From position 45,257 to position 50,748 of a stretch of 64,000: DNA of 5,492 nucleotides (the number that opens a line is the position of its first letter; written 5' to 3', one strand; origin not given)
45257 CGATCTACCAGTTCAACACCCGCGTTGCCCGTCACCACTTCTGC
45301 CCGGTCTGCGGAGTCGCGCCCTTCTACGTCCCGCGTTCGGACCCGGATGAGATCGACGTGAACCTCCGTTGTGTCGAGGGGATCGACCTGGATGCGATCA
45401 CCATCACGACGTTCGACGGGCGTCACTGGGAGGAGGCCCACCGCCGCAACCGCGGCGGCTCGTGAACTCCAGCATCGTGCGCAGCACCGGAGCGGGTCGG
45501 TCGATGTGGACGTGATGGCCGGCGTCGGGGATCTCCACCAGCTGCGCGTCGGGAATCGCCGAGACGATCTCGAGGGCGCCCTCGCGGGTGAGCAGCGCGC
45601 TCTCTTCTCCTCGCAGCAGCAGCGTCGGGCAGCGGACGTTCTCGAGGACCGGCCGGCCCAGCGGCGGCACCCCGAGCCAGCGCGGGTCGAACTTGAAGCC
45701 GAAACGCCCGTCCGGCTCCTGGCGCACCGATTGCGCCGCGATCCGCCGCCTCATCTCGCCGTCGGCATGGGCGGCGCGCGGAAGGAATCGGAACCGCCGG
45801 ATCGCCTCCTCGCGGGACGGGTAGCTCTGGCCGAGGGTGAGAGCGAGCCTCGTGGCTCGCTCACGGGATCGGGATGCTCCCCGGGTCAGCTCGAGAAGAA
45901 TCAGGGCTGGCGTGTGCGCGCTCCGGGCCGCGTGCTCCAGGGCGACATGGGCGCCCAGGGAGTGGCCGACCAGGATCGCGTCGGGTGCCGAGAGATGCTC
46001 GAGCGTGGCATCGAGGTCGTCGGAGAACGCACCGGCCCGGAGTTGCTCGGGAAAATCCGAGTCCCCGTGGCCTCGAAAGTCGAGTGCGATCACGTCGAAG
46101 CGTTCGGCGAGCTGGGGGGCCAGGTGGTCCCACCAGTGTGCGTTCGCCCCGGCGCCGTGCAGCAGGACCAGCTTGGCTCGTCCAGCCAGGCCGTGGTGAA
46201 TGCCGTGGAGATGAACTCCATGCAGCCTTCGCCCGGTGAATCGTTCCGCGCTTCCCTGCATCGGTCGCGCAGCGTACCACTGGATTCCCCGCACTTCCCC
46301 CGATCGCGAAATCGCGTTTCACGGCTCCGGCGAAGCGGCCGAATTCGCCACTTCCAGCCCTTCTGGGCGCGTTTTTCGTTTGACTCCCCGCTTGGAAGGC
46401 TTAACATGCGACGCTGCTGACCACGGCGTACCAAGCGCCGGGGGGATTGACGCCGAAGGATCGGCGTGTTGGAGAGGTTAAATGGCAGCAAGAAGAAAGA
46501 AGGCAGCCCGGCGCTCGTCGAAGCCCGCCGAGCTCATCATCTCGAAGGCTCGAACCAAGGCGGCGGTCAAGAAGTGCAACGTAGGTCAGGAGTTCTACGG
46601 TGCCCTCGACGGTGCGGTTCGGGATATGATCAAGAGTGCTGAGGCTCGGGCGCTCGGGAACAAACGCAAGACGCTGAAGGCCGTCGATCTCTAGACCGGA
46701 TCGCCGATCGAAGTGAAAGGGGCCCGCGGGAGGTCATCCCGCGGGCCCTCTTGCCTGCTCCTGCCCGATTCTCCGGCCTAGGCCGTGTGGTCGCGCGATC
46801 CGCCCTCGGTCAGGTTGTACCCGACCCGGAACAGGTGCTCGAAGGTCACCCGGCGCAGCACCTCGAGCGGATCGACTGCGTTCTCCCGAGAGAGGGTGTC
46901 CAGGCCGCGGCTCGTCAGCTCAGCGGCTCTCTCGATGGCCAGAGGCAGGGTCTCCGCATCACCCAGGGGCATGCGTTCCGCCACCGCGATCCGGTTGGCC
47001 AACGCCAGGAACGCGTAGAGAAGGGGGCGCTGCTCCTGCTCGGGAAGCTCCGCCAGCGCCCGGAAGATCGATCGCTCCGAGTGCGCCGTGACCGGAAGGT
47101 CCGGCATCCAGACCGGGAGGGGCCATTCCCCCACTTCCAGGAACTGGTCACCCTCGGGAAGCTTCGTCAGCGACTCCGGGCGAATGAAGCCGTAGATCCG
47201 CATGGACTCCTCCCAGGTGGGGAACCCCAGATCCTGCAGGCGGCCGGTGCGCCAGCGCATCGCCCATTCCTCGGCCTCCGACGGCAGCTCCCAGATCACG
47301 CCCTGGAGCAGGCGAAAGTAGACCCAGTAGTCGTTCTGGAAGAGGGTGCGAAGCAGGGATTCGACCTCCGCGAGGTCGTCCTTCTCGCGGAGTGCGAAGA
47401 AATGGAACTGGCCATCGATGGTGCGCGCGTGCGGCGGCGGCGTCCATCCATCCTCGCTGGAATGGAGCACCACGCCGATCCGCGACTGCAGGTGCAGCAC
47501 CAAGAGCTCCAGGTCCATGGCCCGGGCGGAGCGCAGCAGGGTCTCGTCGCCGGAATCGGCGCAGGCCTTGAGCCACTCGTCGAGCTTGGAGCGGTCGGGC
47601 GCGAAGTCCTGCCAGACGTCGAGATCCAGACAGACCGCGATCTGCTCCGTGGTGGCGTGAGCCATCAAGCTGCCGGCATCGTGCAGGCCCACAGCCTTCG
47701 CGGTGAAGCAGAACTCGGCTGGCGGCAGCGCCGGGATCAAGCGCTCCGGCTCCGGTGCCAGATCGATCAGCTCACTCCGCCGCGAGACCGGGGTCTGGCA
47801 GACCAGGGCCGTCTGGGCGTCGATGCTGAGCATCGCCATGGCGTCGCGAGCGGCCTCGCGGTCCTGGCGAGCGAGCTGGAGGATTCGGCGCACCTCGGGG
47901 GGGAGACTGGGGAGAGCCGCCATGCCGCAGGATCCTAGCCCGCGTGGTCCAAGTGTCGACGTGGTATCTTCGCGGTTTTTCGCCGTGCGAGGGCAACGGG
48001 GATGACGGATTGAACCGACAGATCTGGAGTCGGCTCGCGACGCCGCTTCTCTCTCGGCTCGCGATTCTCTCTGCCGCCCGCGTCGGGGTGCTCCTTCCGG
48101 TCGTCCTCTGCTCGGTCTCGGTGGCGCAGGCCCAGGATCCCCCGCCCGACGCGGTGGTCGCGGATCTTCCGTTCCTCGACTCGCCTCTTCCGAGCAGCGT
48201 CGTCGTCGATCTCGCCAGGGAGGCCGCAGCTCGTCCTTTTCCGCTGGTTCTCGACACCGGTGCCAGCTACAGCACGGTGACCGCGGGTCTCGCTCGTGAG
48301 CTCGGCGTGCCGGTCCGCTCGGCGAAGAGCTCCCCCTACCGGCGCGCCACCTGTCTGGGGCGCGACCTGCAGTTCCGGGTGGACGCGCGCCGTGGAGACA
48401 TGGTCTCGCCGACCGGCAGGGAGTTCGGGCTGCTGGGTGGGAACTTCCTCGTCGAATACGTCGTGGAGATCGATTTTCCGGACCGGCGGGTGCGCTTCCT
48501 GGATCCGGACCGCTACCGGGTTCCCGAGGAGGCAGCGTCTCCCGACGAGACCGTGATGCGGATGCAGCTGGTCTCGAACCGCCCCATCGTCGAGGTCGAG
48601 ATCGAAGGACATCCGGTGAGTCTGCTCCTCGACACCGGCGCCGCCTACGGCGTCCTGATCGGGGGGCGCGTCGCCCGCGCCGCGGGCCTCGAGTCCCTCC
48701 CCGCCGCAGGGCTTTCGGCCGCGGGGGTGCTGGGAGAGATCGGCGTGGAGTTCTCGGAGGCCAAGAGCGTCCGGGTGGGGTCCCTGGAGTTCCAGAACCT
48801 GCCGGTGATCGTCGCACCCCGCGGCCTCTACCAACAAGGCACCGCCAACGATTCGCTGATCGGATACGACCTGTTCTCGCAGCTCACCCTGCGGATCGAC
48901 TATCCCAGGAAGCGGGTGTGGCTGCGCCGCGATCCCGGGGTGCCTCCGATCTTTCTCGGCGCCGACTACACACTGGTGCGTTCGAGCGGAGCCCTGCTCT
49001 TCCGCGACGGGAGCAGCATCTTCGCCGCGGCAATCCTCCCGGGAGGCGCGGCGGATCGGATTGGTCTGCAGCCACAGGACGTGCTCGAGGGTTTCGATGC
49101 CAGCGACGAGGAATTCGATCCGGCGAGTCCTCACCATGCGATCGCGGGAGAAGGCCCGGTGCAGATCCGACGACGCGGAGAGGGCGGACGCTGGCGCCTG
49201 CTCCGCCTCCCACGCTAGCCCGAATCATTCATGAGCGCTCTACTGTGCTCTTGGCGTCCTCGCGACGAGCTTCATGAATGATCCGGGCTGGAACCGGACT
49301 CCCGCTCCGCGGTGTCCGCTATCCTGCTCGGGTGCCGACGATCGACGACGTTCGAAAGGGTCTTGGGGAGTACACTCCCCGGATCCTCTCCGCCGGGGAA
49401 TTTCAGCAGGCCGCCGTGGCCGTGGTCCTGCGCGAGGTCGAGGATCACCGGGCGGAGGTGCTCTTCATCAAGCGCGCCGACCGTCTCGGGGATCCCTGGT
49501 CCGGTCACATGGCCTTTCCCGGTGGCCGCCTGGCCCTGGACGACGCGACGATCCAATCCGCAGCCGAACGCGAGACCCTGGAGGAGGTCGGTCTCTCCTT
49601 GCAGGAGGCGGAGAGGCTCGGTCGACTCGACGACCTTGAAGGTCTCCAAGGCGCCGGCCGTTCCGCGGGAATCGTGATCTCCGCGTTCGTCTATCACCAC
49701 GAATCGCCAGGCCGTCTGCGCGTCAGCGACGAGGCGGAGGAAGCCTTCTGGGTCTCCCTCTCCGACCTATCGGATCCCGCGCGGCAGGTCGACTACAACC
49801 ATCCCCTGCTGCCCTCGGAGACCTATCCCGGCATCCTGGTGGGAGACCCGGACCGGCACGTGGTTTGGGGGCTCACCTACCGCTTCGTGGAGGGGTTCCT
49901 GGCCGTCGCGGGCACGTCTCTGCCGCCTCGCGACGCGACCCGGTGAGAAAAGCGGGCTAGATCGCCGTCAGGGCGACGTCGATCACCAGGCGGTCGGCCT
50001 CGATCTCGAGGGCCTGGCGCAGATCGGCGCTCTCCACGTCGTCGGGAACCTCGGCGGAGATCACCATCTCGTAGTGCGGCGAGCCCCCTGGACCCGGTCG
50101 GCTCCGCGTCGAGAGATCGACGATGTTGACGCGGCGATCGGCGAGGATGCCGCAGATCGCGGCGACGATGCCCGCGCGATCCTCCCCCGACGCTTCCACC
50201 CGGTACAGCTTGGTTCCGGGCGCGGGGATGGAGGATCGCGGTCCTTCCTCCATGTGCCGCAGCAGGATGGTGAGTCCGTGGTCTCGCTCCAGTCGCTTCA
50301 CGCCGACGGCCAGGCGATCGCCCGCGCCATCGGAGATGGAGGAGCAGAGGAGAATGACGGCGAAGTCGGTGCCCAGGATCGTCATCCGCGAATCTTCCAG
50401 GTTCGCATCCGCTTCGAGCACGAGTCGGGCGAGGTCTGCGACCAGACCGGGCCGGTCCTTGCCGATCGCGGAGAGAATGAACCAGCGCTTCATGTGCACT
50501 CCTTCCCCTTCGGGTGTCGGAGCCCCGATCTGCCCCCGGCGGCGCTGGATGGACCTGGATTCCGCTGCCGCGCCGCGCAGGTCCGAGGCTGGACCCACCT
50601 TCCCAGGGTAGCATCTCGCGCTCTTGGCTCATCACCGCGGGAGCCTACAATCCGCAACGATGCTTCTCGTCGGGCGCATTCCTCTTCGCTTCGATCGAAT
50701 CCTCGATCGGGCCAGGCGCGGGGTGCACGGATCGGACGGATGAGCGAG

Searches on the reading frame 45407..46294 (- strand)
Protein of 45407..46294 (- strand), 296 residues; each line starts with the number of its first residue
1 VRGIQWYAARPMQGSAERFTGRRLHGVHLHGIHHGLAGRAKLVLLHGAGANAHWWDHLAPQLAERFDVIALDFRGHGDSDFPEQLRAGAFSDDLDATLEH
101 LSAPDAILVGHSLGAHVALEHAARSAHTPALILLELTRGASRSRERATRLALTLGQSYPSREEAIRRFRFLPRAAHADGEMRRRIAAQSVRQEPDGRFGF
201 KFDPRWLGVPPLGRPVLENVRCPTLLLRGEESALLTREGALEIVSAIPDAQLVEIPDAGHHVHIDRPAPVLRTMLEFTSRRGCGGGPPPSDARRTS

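Call 79: search_protein_families(library=pfam, proteins=[window:45407-46294:-], max_evalue=0.0001)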
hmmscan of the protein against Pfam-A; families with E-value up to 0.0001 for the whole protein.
window:45407-46294:- (296 aa): 4 families
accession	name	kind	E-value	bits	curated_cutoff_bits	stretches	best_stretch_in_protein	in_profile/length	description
PF12697.13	Abhydrolase_6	-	5.5e-27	96.3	26.3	1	42-271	1-215/217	Alpha/beta hydrolase family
PF00561.26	Abhydrolase_1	-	6e-26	92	25.8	1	42-173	3-135/245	alpha/beta hydrolase fold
PF12146.15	Hydrolase_4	-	9.9e-17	61.5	27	1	39-133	4-106/239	Serine aminopeptidase, S33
PF00975.26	Thioesterase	-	3.4e-05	24.6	26.4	1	41-124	2-86/226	Thioesterase domain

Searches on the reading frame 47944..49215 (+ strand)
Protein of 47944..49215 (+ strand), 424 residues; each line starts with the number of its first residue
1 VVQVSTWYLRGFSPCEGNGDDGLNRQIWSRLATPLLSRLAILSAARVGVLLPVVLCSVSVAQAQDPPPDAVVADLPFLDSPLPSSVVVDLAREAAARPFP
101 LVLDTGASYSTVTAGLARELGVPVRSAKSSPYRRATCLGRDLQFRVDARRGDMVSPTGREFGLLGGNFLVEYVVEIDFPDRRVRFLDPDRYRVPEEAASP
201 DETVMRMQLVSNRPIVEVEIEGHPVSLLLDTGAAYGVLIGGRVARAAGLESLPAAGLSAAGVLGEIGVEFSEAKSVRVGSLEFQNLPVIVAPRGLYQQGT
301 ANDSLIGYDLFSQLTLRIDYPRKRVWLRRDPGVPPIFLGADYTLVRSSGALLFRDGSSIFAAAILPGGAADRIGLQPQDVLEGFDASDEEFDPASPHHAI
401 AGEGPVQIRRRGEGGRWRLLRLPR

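Call 79: search_protein_families(library=pfam, proteins=[window:47944-49215:+], max_evalue=0.0001)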
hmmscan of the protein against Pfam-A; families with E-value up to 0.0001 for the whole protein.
window:47944-49215:+ (424 aa): 3 families
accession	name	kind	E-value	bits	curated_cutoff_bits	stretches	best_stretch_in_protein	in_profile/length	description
PF13650.11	Asp_protease_2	-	2.3e-19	70.3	24.3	1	216-309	1-89/90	Aspartyl protease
PF13975.11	gag-asp_proteas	-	6.2e-18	65.6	28.2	1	216-312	1-91/92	gag-polyprotein putative aspartyl protease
PF00077.25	RVP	-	3e-07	31.1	20.7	1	212-318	3-100/101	Retroviral aspartyl protease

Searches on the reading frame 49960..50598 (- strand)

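Call 79: search_protein_families(library=pfam, proteins=[window:49960-50598:-], max_evalue=0.0001)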
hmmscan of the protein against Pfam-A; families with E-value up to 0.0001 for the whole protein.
window:49960-50598:- (213 aa): 3 families
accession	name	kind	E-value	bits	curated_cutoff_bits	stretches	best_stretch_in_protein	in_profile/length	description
PF13740.12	ACT_6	-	1.1e-18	67.4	23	1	40-111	3-73/76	ACT domain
PF01842.31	ACT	-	1.2e-13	50.9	27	1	133-198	2-62/66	ACT domain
PF13291.12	ACT_4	-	5.2e-08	33.9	27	0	133-184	8-56/80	ACT domain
